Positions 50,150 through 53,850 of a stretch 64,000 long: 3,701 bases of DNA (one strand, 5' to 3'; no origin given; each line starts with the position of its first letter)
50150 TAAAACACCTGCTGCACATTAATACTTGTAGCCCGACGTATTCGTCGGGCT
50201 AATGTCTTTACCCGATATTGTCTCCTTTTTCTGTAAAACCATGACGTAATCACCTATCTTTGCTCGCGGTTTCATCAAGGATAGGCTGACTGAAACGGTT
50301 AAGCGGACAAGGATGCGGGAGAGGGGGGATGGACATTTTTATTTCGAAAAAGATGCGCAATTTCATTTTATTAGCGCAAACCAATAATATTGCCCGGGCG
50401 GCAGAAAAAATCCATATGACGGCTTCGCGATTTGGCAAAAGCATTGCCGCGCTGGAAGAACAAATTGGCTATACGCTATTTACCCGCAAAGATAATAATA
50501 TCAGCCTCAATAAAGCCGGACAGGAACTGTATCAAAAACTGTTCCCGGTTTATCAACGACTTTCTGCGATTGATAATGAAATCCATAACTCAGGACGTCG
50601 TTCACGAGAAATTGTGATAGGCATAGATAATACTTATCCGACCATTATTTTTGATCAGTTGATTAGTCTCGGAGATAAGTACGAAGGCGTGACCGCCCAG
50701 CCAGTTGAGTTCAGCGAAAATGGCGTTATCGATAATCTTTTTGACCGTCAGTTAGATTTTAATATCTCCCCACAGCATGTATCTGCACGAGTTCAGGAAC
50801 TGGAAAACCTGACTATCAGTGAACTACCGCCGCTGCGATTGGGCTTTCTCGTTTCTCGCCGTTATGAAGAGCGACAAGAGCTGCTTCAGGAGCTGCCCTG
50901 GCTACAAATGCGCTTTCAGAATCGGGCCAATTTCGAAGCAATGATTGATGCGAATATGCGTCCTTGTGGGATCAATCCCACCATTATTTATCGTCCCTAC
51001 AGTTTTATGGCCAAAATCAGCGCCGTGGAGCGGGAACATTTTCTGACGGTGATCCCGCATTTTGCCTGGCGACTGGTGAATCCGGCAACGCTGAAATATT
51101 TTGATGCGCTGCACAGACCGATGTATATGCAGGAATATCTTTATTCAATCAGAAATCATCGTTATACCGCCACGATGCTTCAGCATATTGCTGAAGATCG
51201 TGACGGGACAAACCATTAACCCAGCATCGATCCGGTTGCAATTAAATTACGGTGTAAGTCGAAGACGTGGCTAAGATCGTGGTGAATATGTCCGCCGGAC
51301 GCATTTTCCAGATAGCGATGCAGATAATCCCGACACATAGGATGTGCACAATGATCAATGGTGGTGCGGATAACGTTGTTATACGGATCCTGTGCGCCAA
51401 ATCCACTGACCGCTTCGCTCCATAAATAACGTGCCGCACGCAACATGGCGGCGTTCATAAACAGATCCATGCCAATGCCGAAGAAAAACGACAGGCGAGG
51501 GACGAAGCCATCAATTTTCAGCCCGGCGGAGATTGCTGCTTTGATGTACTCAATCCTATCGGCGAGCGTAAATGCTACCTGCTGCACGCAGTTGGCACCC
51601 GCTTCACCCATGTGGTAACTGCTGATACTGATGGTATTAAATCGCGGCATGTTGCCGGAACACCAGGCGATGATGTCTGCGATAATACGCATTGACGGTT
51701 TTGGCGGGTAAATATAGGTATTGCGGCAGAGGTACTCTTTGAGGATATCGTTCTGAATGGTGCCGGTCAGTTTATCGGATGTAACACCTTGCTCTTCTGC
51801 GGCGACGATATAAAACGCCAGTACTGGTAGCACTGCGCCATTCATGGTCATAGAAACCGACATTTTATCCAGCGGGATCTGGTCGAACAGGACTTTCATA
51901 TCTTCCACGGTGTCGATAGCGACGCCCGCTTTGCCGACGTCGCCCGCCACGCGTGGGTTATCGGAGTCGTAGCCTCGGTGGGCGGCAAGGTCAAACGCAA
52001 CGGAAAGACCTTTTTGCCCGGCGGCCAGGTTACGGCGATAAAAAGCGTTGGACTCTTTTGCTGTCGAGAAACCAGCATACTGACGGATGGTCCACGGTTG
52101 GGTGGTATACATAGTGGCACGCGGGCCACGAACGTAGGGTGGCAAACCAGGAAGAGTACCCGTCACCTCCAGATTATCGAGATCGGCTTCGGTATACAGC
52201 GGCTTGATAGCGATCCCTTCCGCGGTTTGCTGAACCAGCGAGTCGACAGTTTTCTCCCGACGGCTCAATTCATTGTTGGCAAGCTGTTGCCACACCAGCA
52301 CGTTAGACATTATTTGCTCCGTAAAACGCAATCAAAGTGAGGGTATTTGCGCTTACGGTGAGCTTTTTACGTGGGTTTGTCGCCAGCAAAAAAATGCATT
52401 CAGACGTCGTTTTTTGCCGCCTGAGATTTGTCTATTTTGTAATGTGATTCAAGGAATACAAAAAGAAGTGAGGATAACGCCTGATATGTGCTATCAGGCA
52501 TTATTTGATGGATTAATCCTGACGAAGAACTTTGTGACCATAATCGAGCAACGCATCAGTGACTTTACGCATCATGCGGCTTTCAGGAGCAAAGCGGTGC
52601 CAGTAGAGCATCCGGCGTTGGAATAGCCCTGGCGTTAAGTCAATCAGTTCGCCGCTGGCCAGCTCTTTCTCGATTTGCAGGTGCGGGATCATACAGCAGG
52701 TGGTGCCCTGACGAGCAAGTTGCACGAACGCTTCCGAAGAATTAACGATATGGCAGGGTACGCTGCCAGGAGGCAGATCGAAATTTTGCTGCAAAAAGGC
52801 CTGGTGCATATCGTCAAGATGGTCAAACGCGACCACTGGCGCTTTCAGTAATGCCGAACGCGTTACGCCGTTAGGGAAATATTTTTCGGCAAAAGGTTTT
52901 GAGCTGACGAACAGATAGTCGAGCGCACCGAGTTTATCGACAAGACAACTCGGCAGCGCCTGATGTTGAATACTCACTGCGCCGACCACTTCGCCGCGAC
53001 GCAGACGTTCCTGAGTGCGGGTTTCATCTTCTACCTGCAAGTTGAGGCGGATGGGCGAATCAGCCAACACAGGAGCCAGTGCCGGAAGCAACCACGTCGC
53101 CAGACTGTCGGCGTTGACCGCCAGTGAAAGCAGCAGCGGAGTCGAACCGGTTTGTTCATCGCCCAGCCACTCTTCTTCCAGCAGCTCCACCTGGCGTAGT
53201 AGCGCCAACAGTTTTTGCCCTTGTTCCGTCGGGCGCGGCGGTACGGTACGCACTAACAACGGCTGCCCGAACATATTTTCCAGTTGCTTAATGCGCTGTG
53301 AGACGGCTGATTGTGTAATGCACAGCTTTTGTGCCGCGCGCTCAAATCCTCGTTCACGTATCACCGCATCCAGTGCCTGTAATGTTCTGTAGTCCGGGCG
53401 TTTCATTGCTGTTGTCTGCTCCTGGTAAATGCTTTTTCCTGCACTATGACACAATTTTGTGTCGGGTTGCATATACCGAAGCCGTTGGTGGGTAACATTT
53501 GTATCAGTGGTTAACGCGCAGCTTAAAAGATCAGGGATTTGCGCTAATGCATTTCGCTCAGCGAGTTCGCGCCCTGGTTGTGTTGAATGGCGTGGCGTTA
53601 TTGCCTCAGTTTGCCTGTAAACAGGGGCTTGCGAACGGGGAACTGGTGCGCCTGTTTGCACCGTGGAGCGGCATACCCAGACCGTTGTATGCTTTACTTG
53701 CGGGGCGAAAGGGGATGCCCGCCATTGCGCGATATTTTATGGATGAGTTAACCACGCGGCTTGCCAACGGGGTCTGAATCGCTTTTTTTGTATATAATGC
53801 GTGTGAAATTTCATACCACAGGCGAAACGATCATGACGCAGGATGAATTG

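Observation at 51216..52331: Methylmalonyl-CoA mutase operon (scpA-argK-scpB-scpC) largely deleted, leaving an in-frame fusion ORF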

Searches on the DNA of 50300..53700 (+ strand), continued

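Call 15: search_dna_similar(query=window:51335-51380:-, collection=ecoli_genomes, mode=near, max_rows=10, rows=spread)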
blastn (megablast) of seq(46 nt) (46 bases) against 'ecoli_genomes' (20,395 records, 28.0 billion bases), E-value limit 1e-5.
Records with a match: 1108; places in all: 1108; records where one place covers at least 80% of the query: 1108.
Genomes with a match: 1108 of 5426; with a place that covers at least 80% of the query: 1108. Places per genome that has any: lowest 1, median 1, highest 1. On chromosomes: 1107 places; on plasmids: 1.
Best place of each record, by identity: >=99% 554; 95-99% 554.
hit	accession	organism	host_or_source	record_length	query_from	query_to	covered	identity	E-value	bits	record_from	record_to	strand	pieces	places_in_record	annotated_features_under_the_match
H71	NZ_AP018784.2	Escherichia coli strain SK1144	-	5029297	1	46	100%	100.0%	6e-15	86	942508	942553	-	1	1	methylmalonyl-CoA mutase family protein | acetyl-CoA hydrolase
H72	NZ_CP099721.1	Escherichia coli strain EC21GDE043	feces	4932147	1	46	100%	100.0%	6e-15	86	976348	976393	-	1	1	methylmalonyl-CoA mutase family protein | acetyl-CoA hydrolase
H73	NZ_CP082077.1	Escherichia coli strain MS20657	Homo sapiens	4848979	1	46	100%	100.0%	6e-15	86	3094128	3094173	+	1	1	methylmalonyl-CoA mutase family protein | acetyl-CoA hydrolase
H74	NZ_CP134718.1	Escherichia coli strain RIVM_C029670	Homo sapiens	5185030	1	46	100%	100.0%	6e-15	86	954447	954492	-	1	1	methylmalonyl-CoA mutase family protein | acetyl-CoA hydrolase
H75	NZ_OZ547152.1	Escherichia coli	Homo sapiens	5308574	1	46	100%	100.0%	6e-15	86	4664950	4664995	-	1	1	methylmalonyl-CoA mutase family protein | acetyl-CoA hydrolase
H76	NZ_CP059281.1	Escherichia coli strain C9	water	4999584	1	46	100%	97.8%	3e-13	81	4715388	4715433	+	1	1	methylmalonyl-CoA mutase family protein | acetyl-CoA hydrolase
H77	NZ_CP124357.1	Escherichia coli strain AVS0467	environmental-WWTP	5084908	1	46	100%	97.8%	3e-13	81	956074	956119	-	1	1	methylmalonyl-CoA mutase family protein | acetyl-CoA hydrolase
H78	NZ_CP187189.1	Escherichia coli strain 22AR0010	Homo sapiens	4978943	1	46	100%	97.8%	3e-13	81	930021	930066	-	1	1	methylmalonyl-CoA mutase family protein | acetyl-CoA hydrolase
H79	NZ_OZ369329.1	Escherichia coli strain Esc19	not applicable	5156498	1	46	100%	97.8%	3e-13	81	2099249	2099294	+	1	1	methylmalonyl-CoA mutase family protein | acetyl-CoA hydrolase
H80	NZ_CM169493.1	Escherichia coli strain EC08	Homo sapiens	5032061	1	46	100%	97.8%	3e-13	81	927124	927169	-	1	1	methylmalonyl-CoA mutase family protein | acetyl-CoA hydrolase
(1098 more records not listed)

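Call 26: get_annotated_region(hit=H62, flank=1300)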
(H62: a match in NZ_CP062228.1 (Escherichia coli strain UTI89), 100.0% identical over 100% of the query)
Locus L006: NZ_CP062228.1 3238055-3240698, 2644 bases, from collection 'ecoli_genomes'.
description: Escherichia coli strain UTI89 chromosome, complete genome
organism: Escherichia coli strain UTI89 (NCBI taxid 562)
replicon: chromosome; assembly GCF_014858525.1
host: Homo sapiens; source: urine pellicle; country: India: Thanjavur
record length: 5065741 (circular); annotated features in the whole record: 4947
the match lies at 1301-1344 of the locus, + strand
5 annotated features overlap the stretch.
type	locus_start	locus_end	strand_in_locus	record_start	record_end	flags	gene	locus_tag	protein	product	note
CDS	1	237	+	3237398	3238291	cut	argP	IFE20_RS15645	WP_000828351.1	DNA-binding transcriptional regulator ArgP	-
CDS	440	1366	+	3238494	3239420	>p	-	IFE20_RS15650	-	methylmalonyl-CoA mutase family protein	incomplete; partial in the middle of a contig; missing C-terminus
CDS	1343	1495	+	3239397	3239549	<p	-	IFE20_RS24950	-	acetyl-CoA hydrolase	incomplete; partial in the middle of a contig; missing N-terminus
CDS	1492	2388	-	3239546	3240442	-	srsR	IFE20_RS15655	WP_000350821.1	LysR family transcriptional regulator SrsR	-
CDS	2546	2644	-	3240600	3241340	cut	yggE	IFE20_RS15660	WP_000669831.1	oxidative stress defense protein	-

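Call 27: get_annotated_region(hit=H70, flank=1300)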
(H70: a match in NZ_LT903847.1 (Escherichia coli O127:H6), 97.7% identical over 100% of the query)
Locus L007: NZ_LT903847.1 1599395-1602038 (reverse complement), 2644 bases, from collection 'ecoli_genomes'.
description: Escherichia coli O127:H6 isolate EPEC1 chromosome 1, complete sequence
organism: Escherichia coli O127:H6 (NCBI taxid 168807)
replicon: chromosome; assembly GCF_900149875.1
host: Homo sapiens; source: Artificial construct derived from EPEC E2348/69 variety 2; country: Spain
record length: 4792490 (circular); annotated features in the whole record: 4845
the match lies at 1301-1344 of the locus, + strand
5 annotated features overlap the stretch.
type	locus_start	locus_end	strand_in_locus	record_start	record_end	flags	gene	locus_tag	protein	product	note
CDS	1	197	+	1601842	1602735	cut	argP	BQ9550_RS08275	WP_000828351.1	DNA-binding transcriptional regulator ArgP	-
CDS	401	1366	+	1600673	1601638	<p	-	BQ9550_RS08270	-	methylmalonyl-CoA mutase family protein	incomplete; partial in the middle of a contig; missing C-terminus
CDS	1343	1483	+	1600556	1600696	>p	-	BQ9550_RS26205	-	hypothetical protein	incomplete; partial in the middle of a contig; missing N-terminus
CDS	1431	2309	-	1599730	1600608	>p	srsR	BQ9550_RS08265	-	LysR family transcriptional regulator SrsR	incomplete; partial in the middle of a contig; missing C-terminus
CDS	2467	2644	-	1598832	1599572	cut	yggE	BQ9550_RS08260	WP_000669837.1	oxidative stress defense protein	-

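Call 28: get_annotated_region(hit=H76, flank=1300)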
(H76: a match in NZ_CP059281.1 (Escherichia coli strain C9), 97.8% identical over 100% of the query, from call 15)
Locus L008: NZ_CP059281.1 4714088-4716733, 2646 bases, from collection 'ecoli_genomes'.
description: Escherichia coli strain C9 chromosome, complete genome
organism: Escherichia coli strain C9 (NCBI taxid 562)
replicon: chromosome; assembly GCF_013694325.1
host: -; source: water; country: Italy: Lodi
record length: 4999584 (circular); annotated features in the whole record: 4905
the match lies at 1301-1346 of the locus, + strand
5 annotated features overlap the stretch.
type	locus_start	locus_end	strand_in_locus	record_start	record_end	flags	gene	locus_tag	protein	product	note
CDS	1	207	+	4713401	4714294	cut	argP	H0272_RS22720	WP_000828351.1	DNA-binding transcriptional regulator ArgP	-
CDS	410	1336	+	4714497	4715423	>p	-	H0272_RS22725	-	methylmalonyl-CoA mutase family protein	incomplete; partial in the middle of a contig; missing C-terminus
CDS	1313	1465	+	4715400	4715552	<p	-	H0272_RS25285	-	acetyl-CoA hydrolase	incomplete; partial in the middle of a contig; missing N-terminus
CDS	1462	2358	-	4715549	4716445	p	srsR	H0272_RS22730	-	LysR family transcriptional regulator SrsR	internal stop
CDS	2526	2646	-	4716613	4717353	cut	yggE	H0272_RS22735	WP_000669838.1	oxidative stress defense protein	-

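Call 30: get_annotated_region(hit=H37, flank=6000)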
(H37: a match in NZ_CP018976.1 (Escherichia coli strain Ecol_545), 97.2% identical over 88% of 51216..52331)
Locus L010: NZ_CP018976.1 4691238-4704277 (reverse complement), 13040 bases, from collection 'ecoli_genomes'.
description: Escherichia coli strain Ecol_545 chromosome, complete genome
organism: Escherichia coli strain Ecol_545 (NCBI taxid 562)
replicon: chromosome; assembly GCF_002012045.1
host: Homo sapiens; source: not applicable; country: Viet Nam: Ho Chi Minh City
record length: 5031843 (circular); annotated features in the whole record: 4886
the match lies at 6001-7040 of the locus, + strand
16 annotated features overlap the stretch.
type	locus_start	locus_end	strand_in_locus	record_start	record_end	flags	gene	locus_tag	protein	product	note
CDS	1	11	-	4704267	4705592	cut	pepP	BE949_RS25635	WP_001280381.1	Xaa-Pro aminopeptidase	-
CDS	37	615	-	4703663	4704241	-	ygfB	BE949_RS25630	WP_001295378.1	UPF0149 family protein YgfB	-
CDS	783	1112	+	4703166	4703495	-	zapA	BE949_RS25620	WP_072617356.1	cell division protein ZapA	-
ncRNA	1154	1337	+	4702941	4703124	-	ssrS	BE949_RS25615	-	6S RNA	-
CDS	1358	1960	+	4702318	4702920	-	fau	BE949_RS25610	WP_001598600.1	5-formyltetrahydrofolate cyclo-ligase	-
CDS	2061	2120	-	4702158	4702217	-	ibsC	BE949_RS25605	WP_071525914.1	type I toxin-antitoxin system toxin IbsC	-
CDS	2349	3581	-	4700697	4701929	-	serA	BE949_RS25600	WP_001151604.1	phosphoglycerate dehydrogenase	-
CDS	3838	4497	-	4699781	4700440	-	rpiA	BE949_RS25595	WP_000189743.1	ribose-5-phosphate isomerase RpiA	-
CDS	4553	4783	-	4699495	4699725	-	-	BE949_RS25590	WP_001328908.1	hypothetical protein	-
CDS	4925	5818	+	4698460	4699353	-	argP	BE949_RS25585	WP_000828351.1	DNA-binding transcriptional regulator ArgP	-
CDS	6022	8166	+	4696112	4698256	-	scpA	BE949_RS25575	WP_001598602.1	methylmalonyl-CoA mutase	-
CDS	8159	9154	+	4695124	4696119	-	meaB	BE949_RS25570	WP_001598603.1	methylmalonyl Co-A mutase-associated GTPase MeaB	-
CDS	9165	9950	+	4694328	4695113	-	scpB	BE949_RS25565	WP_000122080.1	methylmalonyl-CoA decarboxylase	-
CDS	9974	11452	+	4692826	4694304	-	scpC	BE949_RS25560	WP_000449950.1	propionyl-CoA:succinate CoA transferase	-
CDS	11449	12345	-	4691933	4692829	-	srsR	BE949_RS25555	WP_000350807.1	LysR family transcriptional regulator SrsR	-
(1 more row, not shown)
